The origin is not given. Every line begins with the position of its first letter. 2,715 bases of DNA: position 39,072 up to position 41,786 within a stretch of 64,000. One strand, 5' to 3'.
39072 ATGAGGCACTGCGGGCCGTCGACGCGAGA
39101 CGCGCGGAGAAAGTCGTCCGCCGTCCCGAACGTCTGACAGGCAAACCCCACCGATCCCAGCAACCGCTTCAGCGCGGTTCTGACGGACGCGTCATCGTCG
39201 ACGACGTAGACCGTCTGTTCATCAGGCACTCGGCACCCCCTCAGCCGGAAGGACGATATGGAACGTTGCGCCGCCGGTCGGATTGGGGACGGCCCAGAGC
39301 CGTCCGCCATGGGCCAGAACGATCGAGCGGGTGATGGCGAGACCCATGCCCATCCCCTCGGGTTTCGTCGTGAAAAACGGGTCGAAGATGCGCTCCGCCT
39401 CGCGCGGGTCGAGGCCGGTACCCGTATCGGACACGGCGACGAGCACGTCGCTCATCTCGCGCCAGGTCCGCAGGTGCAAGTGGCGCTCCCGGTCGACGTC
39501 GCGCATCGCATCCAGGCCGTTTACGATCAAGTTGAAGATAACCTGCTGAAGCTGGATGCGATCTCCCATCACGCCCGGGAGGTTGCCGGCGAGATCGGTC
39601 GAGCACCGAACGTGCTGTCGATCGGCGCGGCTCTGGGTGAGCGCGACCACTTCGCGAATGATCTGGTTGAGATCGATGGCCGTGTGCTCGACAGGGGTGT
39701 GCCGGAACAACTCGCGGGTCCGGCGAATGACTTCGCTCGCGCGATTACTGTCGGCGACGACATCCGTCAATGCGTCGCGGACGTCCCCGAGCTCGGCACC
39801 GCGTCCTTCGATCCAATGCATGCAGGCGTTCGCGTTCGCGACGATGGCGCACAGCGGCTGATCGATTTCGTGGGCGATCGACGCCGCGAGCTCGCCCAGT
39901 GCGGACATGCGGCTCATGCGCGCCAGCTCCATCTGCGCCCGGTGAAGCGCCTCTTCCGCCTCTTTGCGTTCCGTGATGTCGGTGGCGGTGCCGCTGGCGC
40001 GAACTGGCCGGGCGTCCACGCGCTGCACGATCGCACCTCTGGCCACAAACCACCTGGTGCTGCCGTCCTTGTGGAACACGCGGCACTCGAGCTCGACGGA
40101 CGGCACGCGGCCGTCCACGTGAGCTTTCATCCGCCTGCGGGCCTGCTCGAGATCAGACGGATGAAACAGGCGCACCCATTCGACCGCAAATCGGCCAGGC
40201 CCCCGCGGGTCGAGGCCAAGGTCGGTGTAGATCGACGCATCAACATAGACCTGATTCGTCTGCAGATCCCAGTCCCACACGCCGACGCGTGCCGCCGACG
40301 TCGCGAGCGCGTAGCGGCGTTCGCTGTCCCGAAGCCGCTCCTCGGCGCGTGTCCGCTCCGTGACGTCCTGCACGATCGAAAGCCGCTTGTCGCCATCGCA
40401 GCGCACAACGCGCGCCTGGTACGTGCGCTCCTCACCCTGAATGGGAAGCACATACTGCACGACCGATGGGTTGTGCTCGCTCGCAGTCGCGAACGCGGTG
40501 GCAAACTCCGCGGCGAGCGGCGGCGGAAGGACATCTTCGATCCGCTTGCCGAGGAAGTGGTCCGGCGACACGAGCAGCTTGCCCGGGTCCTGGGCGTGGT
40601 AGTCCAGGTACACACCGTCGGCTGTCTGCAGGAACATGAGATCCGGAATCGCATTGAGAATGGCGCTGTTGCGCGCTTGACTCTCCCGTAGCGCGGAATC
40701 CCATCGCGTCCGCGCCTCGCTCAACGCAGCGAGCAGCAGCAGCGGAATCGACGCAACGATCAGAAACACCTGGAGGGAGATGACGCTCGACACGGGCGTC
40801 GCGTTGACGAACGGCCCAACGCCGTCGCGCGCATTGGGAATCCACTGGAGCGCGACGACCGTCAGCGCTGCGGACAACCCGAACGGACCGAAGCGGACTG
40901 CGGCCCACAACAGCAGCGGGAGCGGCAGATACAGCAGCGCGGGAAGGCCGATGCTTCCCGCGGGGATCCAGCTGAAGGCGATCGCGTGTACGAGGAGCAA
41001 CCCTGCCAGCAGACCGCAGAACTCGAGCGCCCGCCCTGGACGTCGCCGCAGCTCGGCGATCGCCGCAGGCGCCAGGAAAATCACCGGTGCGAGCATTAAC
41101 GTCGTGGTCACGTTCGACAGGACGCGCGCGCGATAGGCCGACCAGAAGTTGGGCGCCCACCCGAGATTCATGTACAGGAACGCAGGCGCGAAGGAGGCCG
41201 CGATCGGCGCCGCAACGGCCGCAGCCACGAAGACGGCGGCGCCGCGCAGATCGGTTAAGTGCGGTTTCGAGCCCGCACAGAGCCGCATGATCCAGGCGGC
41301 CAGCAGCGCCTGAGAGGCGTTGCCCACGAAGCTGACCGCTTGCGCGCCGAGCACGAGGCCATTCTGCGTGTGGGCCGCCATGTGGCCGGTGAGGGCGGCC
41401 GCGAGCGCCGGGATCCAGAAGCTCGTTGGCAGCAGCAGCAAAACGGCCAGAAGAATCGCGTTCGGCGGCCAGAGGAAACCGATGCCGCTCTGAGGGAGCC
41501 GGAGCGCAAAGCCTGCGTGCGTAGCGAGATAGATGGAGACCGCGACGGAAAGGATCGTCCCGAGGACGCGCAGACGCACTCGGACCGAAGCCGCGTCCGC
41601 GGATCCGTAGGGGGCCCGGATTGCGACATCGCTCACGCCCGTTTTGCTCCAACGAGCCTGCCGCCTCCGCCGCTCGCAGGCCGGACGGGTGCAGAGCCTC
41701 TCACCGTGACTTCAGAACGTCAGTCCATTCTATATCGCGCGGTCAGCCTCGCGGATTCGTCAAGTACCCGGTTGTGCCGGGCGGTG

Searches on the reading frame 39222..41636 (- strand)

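Call 10: search_protein_families(library=pfam, proteins=[window:39222-41636:-], max_evalue=0.00001)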
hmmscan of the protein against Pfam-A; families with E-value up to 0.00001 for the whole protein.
window:39222-41636:- (804 aa): 5 families
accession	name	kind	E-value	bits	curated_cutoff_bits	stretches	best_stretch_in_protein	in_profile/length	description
PF02518.31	HATPase_c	-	2.6e-22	79.8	26.4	1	691-799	1-110/111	Histidine kinase-, DNA gyrase B-, and HSP90-like ATPase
PF05231.19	MASE1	-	5.5e-22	78.7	29.8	1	30-308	4-297/299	MASE1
PF08447.18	PAS_3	-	2.5e-14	53.8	25.6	1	463-551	2-89/89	PAS fold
PF08448.16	PAS_4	-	2.3e-12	47.6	23.1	1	327-430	1-110/110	PAS fold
PF00512.31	HisKA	-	5.8e-06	26.7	26.9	0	580-646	2-63/66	His Kinase A (phospho-acceptor) domain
